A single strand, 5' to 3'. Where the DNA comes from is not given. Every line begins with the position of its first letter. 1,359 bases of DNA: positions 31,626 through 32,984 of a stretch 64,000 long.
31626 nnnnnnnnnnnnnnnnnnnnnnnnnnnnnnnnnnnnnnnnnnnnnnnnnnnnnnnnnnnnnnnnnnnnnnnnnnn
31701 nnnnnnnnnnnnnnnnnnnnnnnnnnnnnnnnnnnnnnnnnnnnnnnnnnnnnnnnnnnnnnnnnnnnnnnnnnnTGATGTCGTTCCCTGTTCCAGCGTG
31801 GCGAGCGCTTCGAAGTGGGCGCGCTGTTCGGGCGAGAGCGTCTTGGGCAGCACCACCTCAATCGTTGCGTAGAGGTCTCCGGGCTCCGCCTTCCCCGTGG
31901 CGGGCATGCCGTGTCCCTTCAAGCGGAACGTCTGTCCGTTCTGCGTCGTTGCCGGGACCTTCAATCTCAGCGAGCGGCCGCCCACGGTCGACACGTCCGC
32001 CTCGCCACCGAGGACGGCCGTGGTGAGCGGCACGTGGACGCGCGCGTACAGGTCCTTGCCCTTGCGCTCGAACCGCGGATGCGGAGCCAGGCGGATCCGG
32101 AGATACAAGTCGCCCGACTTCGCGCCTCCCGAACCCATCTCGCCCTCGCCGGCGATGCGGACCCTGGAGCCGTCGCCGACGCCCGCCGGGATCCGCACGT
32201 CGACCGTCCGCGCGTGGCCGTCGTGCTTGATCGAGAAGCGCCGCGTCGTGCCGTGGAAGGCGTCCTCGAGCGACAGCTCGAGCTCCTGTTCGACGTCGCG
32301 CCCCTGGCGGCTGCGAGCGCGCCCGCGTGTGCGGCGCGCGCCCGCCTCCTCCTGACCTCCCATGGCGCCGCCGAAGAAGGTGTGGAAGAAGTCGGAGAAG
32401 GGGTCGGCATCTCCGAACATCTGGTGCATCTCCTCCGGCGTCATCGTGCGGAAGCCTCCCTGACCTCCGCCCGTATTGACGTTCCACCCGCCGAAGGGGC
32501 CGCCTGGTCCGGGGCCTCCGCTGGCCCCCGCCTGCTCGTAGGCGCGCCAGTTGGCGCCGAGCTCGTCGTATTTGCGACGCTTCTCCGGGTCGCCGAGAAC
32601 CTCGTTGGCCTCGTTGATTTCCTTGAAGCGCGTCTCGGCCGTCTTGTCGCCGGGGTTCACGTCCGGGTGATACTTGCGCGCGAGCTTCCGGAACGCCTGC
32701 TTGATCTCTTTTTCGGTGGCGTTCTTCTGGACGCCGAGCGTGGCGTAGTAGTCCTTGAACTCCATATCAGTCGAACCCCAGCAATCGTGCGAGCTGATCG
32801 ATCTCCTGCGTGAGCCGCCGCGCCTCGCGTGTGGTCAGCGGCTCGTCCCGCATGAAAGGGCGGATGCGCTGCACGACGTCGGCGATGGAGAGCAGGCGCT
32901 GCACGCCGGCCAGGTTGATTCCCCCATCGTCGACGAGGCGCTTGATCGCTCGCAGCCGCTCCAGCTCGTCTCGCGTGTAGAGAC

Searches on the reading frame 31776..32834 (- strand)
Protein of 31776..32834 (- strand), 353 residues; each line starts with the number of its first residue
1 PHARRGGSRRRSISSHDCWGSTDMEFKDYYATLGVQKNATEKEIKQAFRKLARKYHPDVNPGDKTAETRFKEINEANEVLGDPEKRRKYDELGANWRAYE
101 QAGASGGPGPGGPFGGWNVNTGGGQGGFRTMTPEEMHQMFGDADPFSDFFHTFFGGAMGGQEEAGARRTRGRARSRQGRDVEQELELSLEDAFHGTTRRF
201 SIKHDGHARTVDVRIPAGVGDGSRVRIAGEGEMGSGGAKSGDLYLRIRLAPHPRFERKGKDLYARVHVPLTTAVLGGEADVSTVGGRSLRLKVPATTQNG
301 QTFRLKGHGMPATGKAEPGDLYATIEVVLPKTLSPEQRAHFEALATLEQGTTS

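Call 56: search_protein_families(library=pfam, proteins=[window:31776-32834:-], max_evalue=0.0001)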
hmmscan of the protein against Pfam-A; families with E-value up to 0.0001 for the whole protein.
window:31776-32834:- (353 aa): 2 families
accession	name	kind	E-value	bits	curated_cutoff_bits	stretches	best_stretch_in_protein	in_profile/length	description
PF01556.23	DnaJ_C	-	8.6e-47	159.4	26.6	1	181-330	1-152/152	DnaJ C terminal domain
PF00226.36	DnaJ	-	3.4e-28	97.9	27.8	1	28-90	1-63/63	DnaJ domain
